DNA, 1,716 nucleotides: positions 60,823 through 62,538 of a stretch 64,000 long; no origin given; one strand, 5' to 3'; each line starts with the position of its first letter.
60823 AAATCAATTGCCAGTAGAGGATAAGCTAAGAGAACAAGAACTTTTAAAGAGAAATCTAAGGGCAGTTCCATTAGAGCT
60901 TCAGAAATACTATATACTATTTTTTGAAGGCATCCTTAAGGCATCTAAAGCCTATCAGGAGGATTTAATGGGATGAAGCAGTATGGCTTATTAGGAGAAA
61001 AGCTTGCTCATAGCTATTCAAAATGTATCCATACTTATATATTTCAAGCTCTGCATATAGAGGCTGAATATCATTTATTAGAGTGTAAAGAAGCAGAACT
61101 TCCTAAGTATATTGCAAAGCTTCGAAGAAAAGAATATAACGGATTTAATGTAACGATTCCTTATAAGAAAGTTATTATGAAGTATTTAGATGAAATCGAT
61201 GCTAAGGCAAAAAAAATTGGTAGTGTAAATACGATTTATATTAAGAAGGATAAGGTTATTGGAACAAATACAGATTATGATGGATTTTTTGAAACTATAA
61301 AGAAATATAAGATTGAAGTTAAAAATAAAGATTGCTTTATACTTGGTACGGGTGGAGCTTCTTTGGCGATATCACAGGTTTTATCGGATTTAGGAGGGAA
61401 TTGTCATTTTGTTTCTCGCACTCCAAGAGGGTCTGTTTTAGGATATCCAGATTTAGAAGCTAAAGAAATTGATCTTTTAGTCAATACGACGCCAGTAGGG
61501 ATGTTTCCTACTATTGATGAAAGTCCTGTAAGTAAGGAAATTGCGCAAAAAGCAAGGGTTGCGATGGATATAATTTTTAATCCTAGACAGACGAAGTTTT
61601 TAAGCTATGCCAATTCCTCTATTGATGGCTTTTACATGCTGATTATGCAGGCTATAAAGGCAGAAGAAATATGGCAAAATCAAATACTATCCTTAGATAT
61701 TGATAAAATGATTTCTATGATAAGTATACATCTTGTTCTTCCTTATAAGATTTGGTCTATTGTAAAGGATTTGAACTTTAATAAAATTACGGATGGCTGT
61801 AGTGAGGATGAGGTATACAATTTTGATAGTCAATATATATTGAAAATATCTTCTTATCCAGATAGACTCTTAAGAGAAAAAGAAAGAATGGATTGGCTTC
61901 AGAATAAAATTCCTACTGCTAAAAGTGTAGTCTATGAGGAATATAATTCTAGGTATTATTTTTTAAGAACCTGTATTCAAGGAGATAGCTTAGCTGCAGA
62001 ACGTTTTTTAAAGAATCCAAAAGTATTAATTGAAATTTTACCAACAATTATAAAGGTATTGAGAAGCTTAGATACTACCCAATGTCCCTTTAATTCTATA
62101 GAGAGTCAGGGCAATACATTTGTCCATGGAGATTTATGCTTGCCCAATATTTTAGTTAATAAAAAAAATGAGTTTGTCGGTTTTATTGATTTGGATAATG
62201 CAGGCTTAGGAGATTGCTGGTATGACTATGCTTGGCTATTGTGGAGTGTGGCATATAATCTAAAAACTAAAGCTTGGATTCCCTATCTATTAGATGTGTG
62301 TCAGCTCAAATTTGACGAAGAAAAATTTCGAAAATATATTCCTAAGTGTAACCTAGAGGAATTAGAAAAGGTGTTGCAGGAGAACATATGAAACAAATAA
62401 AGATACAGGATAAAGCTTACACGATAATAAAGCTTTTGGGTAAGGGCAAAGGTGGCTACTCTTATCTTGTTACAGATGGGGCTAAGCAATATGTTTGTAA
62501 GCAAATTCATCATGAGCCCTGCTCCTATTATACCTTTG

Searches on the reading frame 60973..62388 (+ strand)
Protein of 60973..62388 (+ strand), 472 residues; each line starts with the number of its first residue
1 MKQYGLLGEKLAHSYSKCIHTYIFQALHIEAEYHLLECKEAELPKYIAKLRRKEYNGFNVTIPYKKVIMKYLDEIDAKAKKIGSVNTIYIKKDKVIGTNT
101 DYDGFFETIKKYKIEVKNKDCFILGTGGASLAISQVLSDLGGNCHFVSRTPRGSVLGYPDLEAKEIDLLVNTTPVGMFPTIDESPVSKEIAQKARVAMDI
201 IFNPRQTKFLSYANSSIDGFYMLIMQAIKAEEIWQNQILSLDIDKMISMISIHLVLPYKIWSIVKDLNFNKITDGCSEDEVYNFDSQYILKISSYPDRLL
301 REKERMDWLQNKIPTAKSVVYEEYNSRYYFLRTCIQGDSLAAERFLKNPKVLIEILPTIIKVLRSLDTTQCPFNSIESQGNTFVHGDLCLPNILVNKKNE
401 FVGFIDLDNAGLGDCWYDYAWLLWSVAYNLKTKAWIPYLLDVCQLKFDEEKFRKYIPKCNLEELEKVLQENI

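Call 3: search_protein_families(library=pfam, proteins=[window:60973-62388:+], max_evalue=0.01)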
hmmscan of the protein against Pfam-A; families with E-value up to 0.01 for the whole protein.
window:60973-62388:+ (472 aa): 3 families
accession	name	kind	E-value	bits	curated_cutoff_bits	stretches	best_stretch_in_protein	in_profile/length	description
PF08501.16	Shikimate_dh_N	-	1.2e-24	86.7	27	1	6-88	1-83/83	Shikimate dehydrogenase substrate binding domain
PF01636.29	APH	-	1.9e-18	67.5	23.2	1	381-437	168-223/239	Phosphotransferase enzyme family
PF01633.27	Choline_kinase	-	0.0042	16.9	29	1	381-442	162-223/300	Choline/ethanolamine kinase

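Call 4: search_protein_families(library=ncbifam, proteins=[window:60973-62388:+], max_evalue=0.1)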
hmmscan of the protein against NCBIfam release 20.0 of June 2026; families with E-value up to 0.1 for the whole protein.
window:60973-62388:+ (472 aa): 38 families (the best 25 are shown)
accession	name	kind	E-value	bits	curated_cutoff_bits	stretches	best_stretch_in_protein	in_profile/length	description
TIGR00507.1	aroE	equivalog_domain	7.6e-57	192.5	200.2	1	3-250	2-265/270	shikimate dehydrogenase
NF001322.0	PRK00258.3-6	equivalog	8.9e-50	169.5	285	1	4-240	8-255/272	shikimate dehydrogenase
NF001314.0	PRK00258.2-2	equivalog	8.7e-49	166.1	248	2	5-149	11-157/290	shikimate dehydrogenase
NF001319.0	PRK00258.3-3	equivalog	1.6e-45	155.3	252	1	3-236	8-258/279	shikimate dehydrogenase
NF001311.0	PRK00258.1-3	equivalog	6.5e-41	140.3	235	2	5-141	9-144/279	shikimate dehydrogenase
NF001316.0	PRK00258.2-5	equivalog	1.6e-40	139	247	1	1-240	1-249/263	shikimate dehydrogenase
NF001312.0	PRK00258.1-4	equivalog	2.1e-40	138.8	295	2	3-150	11-160/285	shikimate dehydrogenase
NF001315.0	PRK00258.2-4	equivalog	5.4e-39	134.1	413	2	10-133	16-137/284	shikimate dehydrogenase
NF009200.0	PRK12548.1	subfamily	7.5e-37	127.3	432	2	4-142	12-149/289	shikimate dehydrogenase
NF033068.1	APH_3p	equivalog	4.8e-35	121.3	205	2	257-375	2-126/255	APH(3') family aminoglycoside O-phosphotransferase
NF009201.0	PRK12549.1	subfamily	9.6e-35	120.1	235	2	3-141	9-152/286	shikimate dehydrogenase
NF006802.0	PRK09310.1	equivalog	3.6e-33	115.1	598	1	3-242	217-461/477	bifunctional 3-dehydroquinate dehydratase/shikimate dehydrogenase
NF001310.0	PRK00258.1-2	equivalog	4.3e-33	114.7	221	1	1-237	2-261/279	shikimate dehydrogenase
NF001313.0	PRK00258.2-1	equivalog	6.2e-32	111.3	431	2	5-134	13-142/290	shikimate dehydrogenase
TIGR01809.1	Shik-DH-AROM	equivalog_domain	1.4e-27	96.5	196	1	2-143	6-150/282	shikimate dehydrogenase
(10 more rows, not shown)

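Call 5: find_homologous_proteins(query=window:60973-62388:+, max_evalue=1e-10)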
Query window:60973-62388:+ (472 aa): 5693 proteins with E <= 1e-10 among 8000 candidates; the best 120 are listed.
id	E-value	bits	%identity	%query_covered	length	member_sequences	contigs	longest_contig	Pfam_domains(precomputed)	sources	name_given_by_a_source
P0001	0.0e+0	1068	99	100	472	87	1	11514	PF08501.17,PF01636.30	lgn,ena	-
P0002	2.2e-271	919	88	100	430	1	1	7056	PF08501.17,PF01636.30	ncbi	-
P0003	1.6e-201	688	63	100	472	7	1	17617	PF08501.17,PF01636.30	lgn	-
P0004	1.1e-187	643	62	97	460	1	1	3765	PF08501.17,PF01636.30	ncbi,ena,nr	ncbi:MAG: phosphotransferase [Anaeroplasmataceae bacterium]|nr:phosphotransferase [Anaeroplasmatacea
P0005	3.9e-186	638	61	97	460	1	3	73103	PF08501.17,PF01636.30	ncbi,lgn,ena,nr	ncbi:MAG: phosphotransferase [Anaeroplasmataceae bacterium]|nr:phosphotransferase [Anaeroplasmatacea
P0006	6.0e-186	637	61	97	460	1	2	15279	PF08501.17,PF01636.30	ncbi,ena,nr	ncbi:MAG: phosphotransferase [Anaeroplasmataceae bacterium]|nr:phosphotransferase [Anaeroplasmatacea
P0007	2.2e-185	635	59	99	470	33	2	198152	PF08501.17,PF19974.6,PF01636.30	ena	-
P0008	1.2e-183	629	61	97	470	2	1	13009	PF08501.17,PF01636.30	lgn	-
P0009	2.6e-183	628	61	97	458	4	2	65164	PF08501.17,PF01636.30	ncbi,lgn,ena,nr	ncbi:MAG: phosphotransferase [Anaeroplasmataceae bacterium]|nr:phosphotransferase [Anaeroplasmatacea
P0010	1.9e-182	626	61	97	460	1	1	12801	PF08501.17,PF01636.30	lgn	-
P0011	2.9e-182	625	61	97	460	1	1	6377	PF08501.17,PF01636.30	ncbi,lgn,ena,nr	ncbi:MAG: phosphotransferase [Anaeroplasmataceae bacterium]|nr:phosphotransferase [Anaeroplasmatacea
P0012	1.3e-181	623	60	97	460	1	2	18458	PF08501.17,PF01636.30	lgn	-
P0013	2.9e-179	615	59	98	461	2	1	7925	PF08501.17,PF01636.30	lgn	-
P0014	4.4e-177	608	57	100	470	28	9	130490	PF08501.17,PF01636.30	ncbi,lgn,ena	-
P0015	7.3e-177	607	60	97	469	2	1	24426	PF08501.17,PF01636.30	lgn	-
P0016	1.1e-176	606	58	97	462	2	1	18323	PF08501.17,PF01636.30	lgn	-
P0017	6.7e-176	604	59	100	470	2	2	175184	PF08501.17,PF01636.30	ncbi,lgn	-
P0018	2.0e-175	602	60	100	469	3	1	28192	PF08501.17,PF01636.30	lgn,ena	-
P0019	9.4e-170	584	57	99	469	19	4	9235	PF08501.17,PF01636.30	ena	-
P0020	2.3e-168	579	56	97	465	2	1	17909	PF08501.17,PF01636.30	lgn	-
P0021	3.8e-168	578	58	99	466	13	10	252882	PF08501.17,PF01636.30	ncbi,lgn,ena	-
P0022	5.2e-167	575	56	97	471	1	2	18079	PF08501.17,PF01636.30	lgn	-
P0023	6.9e-123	429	57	71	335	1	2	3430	PF08501.17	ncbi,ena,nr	ncbi:MAG: shikimate dehydrogenase [Anaeroplasmataceae bacterium]|nr:shikimate dehydrogenase [Anaerop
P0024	3.9e-118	413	57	71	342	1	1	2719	PF08501.17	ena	-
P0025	7.2e-105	370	63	57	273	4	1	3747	PF08501.17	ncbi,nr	ncbi:MAG: shikimate dehydrogenase, partial [Anaeroplasmataceae bacterium]|nr:shikimate dehydrogenase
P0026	1.2e-99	353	66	52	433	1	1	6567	PF08501.17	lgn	-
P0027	1.5e-99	352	60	57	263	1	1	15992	PF08501.17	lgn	-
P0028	2.3e-97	345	65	50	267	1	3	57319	PF08501.17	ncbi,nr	ncbi:MAG: shikimate dehydrogenase [Roseburia sp.]|nr:shikimate dehydrogenase [Anaeroplasma bactoclas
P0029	2.6e-94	335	59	52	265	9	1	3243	PF08501.17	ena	-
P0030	8.5e-90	320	59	52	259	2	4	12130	PF08501.17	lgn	-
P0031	6.6e-82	294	54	54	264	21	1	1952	PF08501.17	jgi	-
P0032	6.8e-80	287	53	53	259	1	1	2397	PF08501.17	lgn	-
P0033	7.4e-80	287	55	54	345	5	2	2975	PF08501.17,PF01817.27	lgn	-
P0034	2.0e-78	283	53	54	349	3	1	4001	PF08501.17,PF01817.27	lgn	-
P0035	2.7e-78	282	55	54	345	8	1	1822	PF08501.17,PF01817.27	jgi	jgi:shikimate dehydrogenase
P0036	2.7e-77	279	55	50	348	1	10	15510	PF08501.17,PF01817.27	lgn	-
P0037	1.8e-76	276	52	53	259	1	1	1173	PF08501.17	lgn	-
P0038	6.5e-76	274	54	52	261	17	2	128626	PF08501.17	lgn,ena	-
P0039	2.0e-75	273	53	53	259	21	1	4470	PF08501.17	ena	-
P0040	2.6e-75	272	52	56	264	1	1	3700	PF08501.17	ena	-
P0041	5.0e-75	271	51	56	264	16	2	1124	PF08501.17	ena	-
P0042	7.4e-75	271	51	54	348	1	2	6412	PF08501.17,PF01817.27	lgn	-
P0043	7.5e-75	271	50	57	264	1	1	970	PF08501.17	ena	-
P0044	1.9e-74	269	54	50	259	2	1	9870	PF08501.17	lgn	-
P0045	7.0e-74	268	50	53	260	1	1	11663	PF08501.17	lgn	-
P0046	8.5e-74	267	53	52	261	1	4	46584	PF08501.17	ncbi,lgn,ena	-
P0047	2.9e-73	266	50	54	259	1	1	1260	PF08501.17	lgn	-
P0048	1.0e-72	264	55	49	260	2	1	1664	PF08501.17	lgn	-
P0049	1.2e-72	263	54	53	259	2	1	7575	PF08501.17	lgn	-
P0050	8.4e-72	261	50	53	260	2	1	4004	PF08501.17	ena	-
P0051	4.9e-71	258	49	53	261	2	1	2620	PF08501.17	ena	-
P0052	2.3e-70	256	48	53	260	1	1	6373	PF08501.17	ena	-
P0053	3.2e-70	255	48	53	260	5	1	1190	PF08501.17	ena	-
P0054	1.3e-68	250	49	53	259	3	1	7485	PF08501.17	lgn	-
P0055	3.7e-68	249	50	53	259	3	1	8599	PF08501.17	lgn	-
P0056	7.5e-68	248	48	53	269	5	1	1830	PF08501.17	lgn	-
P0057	1.6e-67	247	57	43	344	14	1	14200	PF01636.30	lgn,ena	-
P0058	2.3e-66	243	49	53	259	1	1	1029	PF08501.17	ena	-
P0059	1.1e-65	241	50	50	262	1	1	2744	PF08501.17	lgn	-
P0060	4.0e-65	239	51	50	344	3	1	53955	PF08501.17,PF01817.27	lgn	-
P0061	6.4e-65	238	48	50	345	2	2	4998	PF08501.17,PF01817.27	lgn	-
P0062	7.3e-65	238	49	50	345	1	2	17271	PF08501.17,PF01817.27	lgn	-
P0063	2.5e-62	229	50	49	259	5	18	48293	PF08501.17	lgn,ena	-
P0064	1.4e-61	227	46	49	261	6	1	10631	PF08501.17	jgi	-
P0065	1.6e-61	227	48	50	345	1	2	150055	PF08501.17,PF01817.27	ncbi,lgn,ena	-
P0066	2.1e-61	226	47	49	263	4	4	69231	PF08501.17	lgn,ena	-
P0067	2.2e-61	226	52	43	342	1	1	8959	PF00293.35,PF01636.30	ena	-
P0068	2.8e-60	223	46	52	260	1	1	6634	PF08501.17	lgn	-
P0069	4.2e-60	222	49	51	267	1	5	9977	PF08501.17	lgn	-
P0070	5.6e-60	222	47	49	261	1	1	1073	PF08501.17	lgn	-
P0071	4.9e-59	219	45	50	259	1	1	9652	PF08501.17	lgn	-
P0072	5.7e-59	218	44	49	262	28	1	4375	PF08501.17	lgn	-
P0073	7.1e-59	218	44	51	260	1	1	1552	PF08501.17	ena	-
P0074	1.5e-58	217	45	53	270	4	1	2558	PF08501.17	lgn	-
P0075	2.0e-58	217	47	50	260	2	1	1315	PF08501.17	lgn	-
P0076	2.5e-58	216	46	50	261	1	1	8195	PF08501.17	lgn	-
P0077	2.7e-58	216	46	53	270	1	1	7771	PF08501.17,PF01488.27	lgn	-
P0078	4.7e-58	215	44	52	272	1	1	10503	PF08501.17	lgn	-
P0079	6.0e-58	215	51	45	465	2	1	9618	PF13527.14,PF00583.32,PF01636.30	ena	-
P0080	7.3e-58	215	46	53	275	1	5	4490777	PF08501.17,PF01488.27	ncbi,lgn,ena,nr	ncbi:shikimate dehydrogenase [Clostridium tetanomorphum]|nr:shikimate dehydrogenase [Clostridium tet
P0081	1.3e-57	214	44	50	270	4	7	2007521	PF08501.17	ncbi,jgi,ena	jgi:shikimate dehydrogenase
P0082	1.6e-57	214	47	50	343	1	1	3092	PF08501.17,PF01817.27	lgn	-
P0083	2.5e-57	213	45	52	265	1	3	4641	PF08501.17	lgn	-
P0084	3.1e-57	213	47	52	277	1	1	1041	PF08501.17,PF01488.27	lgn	-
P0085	3.5e-57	212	46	51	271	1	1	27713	PF08501.17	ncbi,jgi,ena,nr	ncbi:MAG: hypothetical protein B6227_01270 [Fusobacteriia bacterium 4572_74]|nr:MAG: hypothetical pr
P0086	3.8e-57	212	47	50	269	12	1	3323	PF08501.17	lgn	-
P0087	6.1e-57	212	47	51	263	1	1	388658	PF08501.17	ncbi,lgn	ncbi:MAG: shikimate dehydrogenase [Eubacteriales bacterium]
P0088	6.6e-57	212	44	50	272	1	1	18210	PF08501.17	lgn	-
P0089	8.6e-57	211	47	49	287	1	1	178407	PF08501.17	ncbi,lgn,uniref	ncbi:hypothetical protein SH2C18_34050 [Clostridium sediminicola]|uniref:shikimate dehydrogenase n=1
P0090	1.3e-56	211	47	50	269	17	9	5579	PF08501.17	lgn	-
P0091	2.5e-56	210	44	51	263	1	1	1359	PF08501.17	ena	-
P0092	5.5e-56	209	44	51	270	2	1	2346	PF08501.17,PF01488.27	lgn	-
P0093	6.6e-56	208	48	51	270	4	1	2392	PF08501.17,PF01488.27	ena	-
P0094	7.7e-56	208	44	52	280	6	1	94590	PF08501.17,PF22674.3,PF01488.27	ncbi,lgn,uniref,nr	ncbi:shikimate dehydrogenase [Garciella nitratireducens]|uniref:Shikimate dehydrogenase (NADP(+)) n=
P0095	7.8e-56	208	44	51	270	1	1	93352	PF08501.17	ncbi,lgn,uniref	ncbi:shikimate dehydrogenase [Psychrilyobacter sp.]|uniref:shikimate dehydrogenase n=1 Tax=Psychrily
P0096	1.2e-55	207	44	49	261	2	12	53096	PF08501.17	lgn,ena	-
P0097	2.7e-55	206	43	51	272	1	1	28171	PF08501.17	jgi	jgi:shikimate dehydrogenase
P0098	2.8e-55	206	47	50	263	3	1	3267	PF08501.17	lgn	-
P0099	3.1e-55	206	46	52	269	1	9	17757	PF08501.17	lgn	-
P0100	4.8e-55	205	45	52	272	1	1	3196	PF08501.17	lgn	-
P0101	5.1e-55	205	47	51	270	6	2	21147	PF08501.17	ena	-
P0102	5.4e-55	205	46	51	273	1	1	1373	PF08501.17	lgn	-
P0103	8.1e-55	205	45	51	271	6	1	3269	PF08501.17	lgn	-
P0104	9.0e-55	205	48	50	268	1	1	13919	PF08501.17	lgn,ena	-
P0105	1.1e-54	204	45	51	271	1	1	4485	PF08501.17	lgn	-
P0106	1.1e-54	204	43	51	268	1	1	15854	PF08501.17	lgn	-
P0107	2.0e-54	203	47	50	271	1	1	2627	PF08501.17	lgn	-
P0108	2.1e-54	203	43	52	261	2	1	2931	PF08501.17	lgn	-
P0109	2.2e-54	203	45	53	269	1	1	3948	PF08501.17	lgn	-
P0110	2.3e-54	203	44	50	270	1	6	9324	PF08501.17,PF01488.27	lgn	-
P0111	2.6e-54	203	44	50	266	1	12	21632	PF08501.17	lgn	-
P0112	2.9e-54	203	44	52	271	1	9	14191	PF08501.17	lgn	-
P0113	3.7e-54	203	48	50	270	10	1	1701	PF08501.17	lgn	-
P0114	3.7e-54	203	43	51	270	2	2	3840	PF08501.17,PF01488.27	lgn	-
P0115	4.5e-54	202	45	51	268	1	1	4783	PF08501.17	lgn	-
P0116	4.6e-54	202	44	52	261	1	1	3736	PF08501.17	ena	-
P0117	4.6e-54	202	46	51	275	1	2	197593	PF08501.17,PF01488.27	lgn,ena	-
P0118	7.1e-54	202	42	53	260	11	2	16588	PF08501.17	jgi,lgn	-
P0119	8.5e-54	201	46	50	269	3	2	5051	PF08501.17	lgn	-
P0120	9.1e-54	201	46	50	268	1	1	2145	PF08501.17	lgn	-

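Call 8: find_encoding_contigs(protein=P0007, flank=10000, max_places=3)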
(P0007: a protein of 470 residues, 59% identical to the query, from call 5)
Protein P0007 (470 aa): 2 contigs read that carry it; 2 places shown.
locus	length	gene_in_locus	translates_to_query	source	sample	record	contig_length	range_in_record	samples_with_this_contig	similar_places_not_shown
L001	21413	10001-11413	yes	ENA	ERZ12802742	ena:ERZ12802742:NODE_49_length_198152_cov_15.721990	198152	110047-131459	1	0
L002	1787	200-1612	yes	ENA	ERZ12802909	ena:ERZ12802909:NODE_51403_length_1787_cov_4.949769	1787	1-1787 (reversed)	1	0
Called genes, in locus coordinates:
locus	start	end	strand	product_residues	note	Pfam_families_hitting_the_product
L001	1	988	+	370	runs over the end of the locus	-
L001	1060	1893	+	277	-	PF01261:AP_endonuc_2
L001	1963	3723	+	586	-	PF00664:ABC_membrane, PF02463:SMC_N (faint), PF00005:ABC_tran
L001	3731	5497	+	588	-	PF00664:ABC_membrane, PF02463:SMC_N (faint), PF00005:ABC_tran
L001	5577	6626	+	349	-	PF18152:DAHP_snth_FXD, PF00793:DAHP_synth_1, PF03102:NeuB (weak)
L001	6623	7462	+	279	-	PF03446:NAD_binding_2 (weak), PF03721:UDPG_MGDP_dh_N (faint), PF03807:F420_oxidored, PF02153:PDH_N, PF20463:PDH_C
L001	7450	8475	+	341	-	PF13685:Fe-ADH_2 (weak), PF01761:DHQ_synthase, PF24621:DHQS_C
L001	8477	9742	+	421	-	PF00275:EPSP_synthase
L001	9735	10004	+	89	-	PF01817:CM_2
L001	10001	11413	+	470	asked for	PF08501:Shikimate_dh_N, PF19974:TCAD9 (weak), PF01636:APH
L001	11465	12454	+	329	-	PF01264:Chorismate_synt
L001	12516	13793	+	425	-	PF14691:Fer4_20, PF13738:Pyr_redox_3 (faint), PF01262:AlaDh_PNT_C (faint), PF01946:Thi4 (weak), PF00070:Pyr_redox (weak), PF00890:FAD_binding_2 (faint), PF07992:Pyr_redox_2, PF13450:NAD_binding_8, +5 more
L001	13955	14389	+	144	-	PF13310:Virulence_RhuM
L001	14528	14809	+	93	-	-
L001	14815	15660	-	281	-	PF02739:5_3_exonuc_N, PF01367:5_3_exonuc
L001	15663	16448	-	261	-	PF00756:Esterase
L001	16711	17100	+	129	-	-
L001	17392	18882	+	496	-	PF07556:DUF1538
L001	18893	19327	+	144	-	-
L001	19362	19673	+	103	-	-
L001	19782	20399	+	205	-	PF01520:Amidase_3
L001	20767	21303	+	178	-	PF00005:ABC_tran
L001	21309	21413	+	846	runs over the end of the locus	PF12704:MacB_PCD (weak), PF02687:FtsX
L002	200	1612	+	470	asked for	PF08501:Shikimate_dh_N, PF19974:TCAD9 (weak), PF01636:APH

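Call 9: find_encoding_contigs(protein=P0021, flank=10000, max_places=3)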
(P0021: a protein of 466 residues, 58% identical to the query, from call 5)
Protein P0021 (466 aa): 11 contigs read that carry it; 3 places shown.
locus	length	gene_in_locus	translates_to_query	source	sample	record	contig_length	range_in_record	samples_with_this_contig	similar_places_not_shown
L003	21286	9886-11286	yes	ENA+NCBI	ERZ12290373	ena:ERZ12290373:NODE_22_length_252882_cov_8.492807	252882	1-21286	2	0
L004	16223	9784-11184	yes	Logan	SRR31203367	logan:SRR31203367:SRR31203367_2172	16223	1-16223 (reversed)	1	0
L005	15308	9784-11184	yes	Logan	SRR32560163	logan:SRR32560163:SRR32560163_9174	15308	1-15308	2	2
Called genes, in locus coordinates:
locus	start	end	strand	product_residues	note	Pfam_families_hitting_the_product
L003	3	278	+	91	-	?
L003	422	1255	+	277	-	PF01261:AP_endonuc_2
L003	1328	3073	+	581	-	PF00664:ABC_membrane, PF02463:SMC_N (faint), PF00005:ABC_tran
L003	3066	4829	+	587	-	PF00664:ABC_membrane, PF00005:ABC_tran, PF02463:SMC_N (weak)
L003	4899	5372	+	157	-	-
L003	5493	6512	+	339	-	PF18152:DAHP_snth_FXD, PF00793:DAHP_synth_1, PF03102:NeuB (weak)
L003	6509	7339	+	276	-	PF03446:NAD_binding_2 (weak), PF03807:F420_oxidored, PF02153:PDH_N, PF20463:PDH_C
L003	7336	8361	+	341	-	PF13685:Fe-ADH_2, PF01761:DHQ_synthase, PF24621:DHQS_C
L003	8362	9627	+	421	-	PF00275:EPSP_synthase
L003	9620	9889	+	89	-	PF01817:CM_2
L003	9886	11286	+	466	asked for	PF08501:Shikimate_dh_N, PF01636:APH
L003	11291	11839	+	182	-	-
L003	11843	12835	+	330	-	PF01264:Chorismate_synt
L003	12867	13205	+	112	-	-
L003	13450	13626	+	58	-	-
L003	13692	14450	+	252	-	PF00106:adh_short, PF08659:KR, PF13561:adh_short_C2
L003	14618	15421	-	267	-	PF00106:adh_short, PF08659:KR, PF13561:adh_short_C2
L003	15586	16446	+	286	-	PF10418:DHODB_Fe-S_bind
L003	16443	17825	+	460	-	PF14691:Fer4_20, PF01946:Thi4 (weak), PF07992:Pyr_redox_2, PF03486:HI0933_like (faint), PF13450:NAD_binding_8, PF13738:Pyr_redox_3 (weak), PF01262:AlaDh_PNT_C, PF00070:Pyr_redox, +2 more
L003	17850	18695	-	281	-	PF02739:5_3_exonuc_N, PF01367:5_3_exonuc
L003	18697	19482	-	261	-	PF00756:Esterase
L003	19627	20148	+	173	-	-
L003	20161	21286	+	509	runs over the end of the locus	PF07556:DUF1538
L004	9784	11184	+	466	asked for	PF08501:Shikimate_dh_N, PF01636:APH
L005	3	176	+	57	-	?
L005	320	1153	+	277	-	PF01261:AP_endonuc_2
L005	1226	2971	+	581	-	PF00664:ABC_membrane, PF02463:SMC_N (faint), PF00005:ABC_tran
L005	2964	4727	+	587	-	PF00664:ABC_membrane, PF00005:ABC_tran, PF02463:SMC_N (weak)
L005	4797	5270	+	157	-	-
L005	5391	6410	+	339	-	PF18152:DAHP_snth_FXD, PF00793:DAHP_synth_1, PF03102:NeuB (weak)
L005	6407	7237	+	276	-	PF03446:NAD_binding_2 (weak), PF03807:F420_oxidored, PF02153:PDH_N, PF20463:PDH_C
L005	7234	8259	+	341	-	PF13685:Fe-ADH_2, PF01761:DHQ_synthase, PF24621:DHQS_C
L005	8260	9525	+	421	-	PF00275:EPSP_synthase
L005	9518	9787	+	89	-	PF01817:CM_2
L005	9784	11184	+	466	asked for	PF08501:Shikimate_dh_N, PF01636:APH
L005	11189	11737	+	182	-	-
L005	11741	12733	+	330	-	PF01264:Chorismate_synt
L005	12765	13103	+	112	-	-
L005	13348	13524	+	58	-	-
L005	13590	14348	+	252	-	PF00106:adh_short, PF08659:KR, PF13561:adh_short_C2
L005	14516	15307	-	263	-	?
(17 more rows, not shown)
